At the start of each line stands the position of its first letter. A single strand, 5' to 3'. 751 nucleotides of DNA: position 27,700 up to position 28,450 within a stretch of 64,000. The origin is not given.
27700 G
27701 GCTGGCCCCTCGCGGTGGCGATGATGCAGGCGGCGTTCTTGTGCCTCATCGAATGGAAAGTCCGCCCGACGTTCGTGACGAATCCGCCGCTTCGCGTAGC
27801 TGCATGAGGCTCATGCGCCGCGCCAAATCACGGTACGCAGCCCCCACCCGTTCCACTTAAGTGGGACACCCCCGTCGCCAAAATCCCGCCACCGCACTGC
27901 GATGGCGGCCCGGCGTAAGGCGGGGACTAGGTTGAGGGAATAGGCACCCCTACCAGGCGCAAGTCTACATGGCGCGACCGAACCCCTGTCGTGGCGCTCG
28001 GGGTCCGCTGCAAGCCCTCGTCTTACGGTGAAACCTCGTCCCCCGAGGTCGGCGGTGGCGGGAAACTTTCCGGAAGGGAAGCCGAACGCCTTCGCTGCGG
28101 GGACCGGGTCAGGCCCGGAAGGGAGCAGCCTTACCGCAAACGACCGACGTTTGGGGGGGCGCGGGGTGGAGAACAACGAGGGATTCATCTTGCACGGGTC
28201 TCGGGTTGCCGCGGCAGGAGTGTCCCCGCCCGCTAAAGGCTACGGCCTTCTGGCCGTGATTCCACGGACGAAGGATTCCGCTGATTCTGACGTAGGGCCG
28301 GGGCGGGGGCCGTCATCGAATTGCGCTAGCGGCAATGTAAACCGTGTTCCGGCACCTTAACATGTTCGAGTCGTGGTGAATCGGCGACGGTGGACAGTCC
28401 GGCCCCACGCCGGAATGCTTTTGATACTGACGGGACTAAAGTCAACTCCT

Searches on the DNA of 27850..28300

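Call 48: search_rna_families(source=window, start=27850, end=28300, threshold=gathering, show_alignments=1)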
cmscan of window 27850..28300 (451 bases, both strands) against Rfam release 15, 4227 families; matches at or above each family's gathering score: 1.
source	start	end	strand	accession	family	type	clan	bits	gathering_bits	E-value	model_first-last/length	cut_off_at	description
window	27920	28229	+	RF01857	Archaea_SRP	Gene;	CL00003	162.6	96.5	5e-40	1-317/317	no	Archaeal signal recognition particle RNA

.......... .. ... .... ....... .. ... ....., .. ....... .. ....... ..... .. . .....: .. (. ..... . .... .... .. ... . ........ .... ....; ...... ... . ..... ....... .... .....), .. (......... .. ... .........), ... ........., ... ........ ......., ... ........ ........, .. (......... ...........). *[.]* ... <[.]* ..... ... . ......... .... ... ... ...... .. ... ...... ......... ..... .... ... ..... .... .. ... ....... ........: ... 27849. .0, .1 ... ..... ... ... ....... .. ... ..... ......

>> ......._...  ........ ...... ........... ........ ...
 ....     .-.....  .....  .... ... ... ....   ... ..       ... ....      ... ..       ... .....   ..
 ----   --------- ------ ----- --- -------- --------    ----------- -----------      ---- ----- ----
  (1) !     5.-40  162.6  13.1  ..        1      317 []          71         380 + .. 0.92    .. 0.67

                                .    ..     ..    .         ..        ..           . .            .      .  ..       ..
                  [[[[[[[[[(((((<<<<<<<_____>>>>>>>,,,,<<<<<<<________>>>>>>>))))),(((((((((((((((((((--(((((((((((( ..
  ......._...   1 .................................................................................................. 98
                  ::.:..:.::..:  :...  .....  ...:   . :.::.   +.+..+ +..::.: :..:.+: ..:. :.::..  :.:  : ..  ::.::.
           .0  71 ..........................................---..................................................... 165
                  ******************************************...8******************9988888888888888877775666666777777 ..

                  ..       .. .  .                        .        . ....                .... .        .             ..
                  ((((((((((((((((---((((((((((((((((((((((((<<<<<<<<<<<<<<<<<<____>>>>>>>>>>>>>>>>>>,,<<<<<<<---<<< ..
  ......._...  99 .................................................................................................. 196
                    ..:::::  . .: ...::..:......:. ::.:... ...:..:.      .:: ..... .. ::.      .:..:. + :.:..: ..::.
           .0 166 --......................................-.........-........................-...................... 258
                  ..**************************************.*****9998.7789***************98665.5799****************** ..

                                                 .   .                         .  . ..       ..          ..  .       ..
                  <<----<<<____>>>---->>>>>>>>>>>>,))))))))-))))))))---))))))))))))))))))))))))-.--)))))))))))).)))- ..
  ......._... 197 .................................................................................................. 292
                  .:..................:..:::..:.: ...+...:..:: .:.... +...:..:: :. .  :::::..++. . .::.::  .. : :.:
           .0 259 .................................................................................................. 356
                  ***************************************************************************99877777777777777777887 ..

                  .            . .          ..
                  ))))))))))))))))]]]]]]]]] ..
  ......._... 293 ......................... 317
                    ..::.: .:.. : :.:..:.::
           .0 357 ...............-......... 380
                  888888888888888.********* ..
